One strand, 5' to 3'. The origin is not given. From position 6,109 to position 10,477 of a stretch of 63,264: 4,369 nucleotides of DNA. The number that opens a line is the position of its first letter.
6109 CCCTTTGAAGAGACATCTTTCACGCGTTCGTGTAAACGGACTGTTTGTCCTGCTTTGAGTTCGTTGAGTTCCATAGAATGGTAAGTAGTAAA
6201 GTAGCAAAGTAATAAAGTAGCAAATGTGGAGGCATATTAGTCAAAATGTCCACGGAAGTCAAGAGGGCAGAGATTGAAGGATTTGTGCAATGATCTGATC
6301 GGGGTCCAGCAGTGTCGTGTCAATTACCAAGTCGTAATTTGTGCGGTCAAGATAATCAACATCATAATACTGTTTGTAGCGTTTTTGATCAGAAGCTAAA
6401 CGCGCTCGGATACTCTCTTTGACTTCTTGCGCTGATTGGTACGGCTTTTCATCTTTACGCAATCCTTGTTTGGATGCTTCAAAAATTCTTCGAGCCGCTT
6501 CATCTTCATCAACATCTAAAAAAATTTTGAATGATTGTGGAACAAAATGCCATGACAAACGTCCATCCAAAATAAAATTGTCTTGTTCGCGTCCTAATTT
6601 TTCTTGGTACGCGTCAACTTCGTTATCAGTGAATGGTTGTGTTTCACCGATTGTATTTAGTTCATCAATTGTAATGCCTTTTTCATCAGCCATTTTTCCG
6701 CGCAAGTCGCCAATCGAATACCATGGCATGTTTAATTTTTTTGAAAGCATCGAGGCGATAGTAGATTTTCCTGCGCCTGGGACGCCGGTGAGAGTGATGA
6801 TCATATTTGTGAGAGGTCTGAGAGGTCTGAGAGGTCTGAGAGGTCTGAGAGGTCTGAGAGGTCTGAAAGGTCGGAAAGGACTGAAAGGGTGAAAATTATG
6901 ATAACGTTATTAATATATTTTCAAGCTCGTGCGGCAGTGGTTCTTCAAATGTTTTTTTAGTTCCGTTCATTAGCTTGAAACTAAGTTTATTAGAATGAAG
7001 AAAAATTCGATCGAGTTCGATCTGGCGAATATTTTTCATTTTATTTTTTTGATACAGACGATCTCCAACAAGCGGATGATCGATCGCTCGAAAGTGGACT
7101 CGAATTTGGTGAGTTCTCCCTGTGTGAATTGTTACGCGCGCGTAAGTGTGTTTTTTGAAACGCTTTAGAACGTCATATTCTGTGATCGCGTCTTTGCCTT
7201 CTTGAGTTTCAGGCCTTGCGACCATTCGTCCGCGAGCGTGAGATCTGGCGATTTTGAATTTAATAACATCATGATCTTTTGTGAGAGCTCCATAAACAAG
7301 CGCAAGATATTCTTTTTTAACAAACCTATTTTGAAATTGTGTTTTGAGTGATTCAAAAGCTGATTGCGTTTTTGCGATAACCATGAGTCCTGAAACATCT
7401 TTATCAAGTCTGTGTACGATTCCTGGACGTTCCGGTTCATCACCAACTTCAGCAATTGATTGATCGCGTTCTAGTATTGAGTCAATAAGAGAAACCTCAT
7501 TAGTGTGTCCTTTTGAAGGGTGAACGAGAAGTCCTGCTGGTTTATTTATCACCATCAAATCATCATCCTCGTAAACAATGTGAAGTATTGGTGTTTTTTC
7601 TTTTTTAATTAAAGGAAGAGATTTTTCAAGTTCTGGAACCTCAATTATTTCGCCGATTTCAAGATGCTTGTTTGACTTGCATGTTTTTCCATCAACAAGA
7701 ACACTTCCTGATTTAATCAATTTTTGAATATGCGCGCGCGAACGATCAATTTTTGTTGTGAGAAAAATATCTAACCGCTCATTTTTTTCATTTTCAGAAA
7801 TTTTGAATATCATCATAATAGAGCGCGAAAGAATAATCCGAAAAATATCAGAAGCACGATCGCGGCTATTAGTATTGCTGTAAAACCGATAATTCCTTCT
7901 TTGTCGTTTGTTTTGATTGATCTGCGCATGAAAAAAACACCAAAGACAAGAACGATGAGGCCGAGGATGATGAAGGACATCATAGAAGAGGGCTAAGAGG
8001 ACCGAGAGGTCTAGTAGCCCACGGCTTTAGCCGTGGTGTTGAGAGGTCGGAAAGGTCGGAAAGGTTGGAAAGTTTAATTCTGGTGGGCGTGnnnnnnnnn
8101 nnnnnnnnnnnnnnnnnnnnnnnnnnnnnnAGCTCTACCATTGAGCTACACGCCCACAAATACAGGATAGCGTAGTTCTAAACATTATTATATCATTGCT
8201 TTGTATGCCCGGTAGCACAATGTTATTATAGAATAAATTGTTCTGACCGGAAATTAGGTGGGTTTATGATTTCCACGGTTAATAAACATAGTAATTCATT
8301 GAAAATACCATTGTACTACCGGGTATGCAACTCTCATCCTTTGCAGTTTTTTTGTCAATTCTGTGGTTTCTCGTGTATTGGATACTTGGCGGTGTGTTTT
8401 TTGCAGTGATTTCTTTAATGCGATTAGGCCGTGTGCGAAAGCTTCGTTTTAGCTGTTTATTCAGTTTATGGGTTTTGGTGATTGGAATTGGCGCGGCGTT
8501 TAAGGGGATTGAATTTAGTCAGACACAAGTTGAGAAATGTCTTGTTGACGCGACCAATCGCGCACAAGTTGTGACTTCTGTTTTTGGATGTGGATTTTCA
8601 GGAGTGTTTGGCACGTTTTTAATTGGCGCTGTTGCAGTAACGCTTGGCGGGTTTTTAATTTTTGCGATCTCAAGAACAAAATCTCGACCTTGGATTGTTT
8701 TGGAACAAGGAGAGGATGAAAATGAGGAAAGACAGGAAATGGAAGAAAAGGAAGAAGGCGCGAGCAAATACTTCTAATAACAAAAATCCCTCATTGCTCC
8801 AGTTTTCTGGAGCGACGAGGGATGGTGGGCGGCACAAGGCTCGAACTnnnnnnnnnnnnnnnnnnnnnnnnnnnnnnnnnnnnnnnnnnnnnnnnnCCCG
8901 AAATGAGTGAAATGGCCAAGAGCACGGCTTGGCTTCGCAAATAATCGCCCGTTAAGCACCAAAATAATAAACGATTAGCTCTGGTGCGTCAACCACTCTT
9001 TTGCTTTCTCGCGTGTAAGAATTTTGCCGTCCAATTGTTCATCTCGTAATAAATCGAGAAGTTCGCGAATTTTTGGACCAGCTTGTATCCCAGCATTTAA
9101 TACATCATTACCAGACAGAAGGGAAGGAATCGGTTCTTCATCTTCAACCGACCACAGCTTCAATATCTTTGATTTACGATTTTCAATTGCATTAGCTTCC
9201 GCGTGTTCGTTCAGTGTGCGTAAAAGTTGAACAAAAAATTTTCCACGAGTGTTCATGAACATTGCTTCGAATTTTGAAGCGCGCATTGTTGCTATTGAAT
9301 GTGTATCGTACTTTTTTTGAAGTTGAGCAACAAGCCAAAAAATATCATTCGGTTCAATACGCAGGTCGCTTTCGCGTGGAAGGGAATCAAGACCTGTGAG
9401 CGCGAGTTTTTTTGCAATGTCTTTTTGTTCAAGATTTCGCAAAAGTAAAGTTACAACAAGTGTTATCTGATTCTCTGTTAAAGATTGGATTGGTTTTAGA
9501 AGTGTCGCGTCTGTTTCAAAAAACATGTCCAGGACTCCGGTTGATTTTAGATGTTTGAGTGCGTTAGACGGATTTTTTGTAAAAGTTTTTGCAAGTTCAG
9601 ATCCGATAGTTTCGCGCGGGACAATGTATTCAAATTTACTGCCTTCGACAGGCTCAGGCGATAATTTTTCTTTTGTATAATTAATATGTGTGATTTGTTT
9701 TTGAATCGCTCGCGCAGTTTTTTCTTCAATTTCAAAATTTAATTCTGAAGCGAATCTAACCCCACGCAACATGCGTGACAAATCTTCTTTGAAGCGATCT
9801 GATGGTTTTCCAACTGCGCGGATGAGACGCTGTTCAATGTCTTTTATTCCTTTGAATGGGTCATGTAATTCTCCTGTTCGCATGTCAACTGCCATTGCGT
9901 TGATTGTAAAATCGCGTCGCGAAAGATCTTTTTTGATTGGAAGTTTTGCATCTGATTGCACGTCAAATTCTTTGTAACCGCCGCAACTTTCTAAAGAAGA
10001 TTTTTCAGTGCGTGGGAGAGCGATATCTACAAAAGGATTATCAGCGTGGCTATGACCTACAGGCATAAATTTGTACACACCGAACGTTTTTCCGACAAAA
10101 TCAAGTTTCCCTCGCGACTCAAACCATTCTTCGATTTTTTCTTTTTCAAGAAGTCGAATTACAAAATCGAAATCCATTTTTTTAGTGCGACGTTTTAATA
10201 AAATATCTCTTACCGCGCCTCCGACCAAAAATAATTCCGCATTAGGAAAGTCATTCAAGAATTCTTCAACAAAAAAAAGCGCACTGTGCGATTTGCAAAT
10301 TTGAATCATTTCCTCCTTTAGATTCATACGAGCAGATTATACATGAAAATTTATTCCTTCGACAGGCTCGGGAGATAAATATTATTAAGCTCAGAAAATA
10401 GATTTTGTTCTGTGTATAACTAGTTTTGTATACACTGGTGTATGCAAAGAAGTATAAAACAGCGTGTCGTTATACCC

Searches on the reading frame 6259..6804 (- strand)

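Call 31: search_protein_families(library=pfam, proteins=[window:6259-6804:-], max_evalue=0.01)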
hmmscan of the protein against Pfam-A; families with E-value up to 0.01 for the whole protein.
window:6259-6804:- (181 aa): 19 families
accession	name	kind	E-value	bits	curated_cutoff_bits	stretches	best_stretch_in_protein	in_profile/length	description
PF13189.12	Cytidylate_kin2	-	2.9e-21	76.8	28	1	2-164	1-175/176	Cytidylate kinase-like family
PF13238.12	AAA_18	-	2.2e-15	57.7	29.4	1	3-111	1-112/128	AAA domain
PF13207.12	AAA_17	-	1.6e-12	48.3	27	1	6-114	1-126/136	AAA domain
PF02224.24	Cytidylate_kin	-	2e-10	41.2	26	1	63-179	102-209/211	Cytidylate kinase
PF01202.28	SKI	-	3.4e-06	27.7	22.1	1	9-178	1-157/159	Shikimate kinase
PF00406.28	ADK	-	3.5e-06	27.7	26.8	1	5-135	1-131/151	Adenylate kinase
PF07931.18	CPT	-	7e-06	26.4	22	1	1-49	2-52/172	Chloramphenicol phosphotransferase-like protein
PF13671.12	AAA_33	-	1.4e-05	25.8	27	1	3-80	2-76/143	AAA domain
PF08433.16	KTI12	-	0.00017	21.6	22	1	2-39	3-28/271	Chromatin associated protein KTI12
PF13521.12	AAA_28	-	0.00031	21.4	27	1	3-32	2-29/164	AAA domain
PF02223.23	Thymidylate_kin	-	0.00031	20.9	27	0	7-29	3-25/185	Thymidylate kinase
PF06414.18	Zeta_toxin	-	0.00043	20.2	22.3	0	3-25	19-41/199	Zeta toxin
PF01583.26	APS_kinase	-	0.00044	20.7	21.1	1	2-36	4-38/152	Adenylylsulphate kinase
PF20720.3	nSTAND3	-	0.0018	18.4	27.2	1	2-24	19-41/155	Novel STAND NTPase 3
PF13401.12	AAA_22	-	0.0019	19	27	1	2-74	7-33/130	AAA domain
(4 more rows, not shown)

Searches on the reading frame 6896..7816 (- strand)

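Call 31: search_protein_families(library=pfam, proteins=[window:6896-7816:-], max_evalue=0.01)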
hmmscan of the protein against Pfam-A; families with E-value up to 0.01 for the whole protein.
window:6896-7816:- (306 aa): 2 families
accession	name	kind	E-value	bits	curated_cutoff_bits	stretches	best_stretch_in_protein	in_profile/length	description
PF00849.27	PseudoU_synth_2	-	1.1e-34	120.3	26.8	1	86-243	1-151/152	RNA pseudouridylate synthase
PF01479.30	S4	-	2e-08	34.2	22.8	1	13-58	1-48/48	S4 domain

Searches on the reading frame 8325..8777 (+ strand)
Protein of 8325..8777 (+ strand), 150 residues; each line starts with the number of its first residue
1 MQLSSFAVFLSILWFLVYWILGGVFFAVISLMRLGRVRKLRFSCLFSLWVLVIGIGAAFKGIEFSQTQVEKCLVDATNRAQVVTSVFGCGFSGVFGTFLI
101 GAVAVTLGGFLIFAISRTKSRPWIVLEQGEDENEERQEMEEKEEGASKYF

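Call 31: search_protein_families(library=pfam, proteins=[window:8325-8777:+], max_evalue=0.01)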
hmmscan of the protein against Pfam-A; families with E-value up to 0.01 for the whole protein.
window:8325-8777:+ (150 aa): 1 family
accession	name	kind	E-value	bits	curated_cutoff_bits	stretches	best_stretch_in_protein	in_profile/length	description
PF19529.4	DUF6057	-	0.00047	19.6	29.8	1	8-119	149-255/569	Family of unknown function (DUF6057)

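Call 75: search_protein_families(library=ncbifam, proteins=[window:8325-8777:+], max_evalue=0.01)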
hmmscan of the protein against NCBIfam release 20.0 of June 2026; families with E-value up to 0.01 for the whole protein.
window:8325-8777:+ (150 aa): 0 families

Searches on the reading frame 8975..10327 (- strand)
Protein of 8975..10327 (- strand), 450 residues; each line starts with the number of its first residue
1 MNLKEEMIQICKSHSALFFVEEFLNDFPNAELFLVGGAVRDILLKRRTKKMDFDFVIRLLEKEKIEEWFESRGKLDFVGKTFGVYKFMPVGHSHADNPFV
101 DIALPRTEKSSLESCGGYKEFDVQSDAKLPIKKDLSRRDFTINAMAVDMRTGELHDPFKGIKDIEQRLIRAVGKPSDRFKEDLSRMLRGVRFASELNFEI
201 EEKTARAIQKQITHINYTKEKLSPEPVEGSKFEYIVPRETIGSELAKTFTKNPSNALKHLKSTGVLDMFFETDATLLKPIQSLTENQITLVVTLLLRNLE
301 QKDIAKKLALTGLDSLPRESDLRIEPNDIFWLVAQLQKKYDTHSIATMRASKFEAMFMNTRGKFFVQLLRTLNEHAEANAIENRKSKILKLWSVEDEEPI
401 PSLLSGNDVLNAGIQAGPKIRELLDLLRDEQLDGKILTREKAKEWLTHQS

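Call 31: search_protein_families(library=pfam, proteins=[window:8975-10327:-], max_evalue=0.01)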
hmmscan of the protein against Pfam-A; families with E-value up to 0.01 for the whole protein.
window:8975-10327:- (450 aa): 2 families
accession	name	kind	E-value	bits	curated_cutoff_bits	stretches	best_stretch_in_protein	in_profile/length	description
PF01743.26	PolyA_pol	-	1.4e-23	84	23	1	32-170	1-126/126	Poly A polymerase head domain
PF12627.12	PolyA_pol_RNAbd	-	0.0025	18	22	0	197-215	1-19/64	Probable RNA and SrmB- binding site of polymerase A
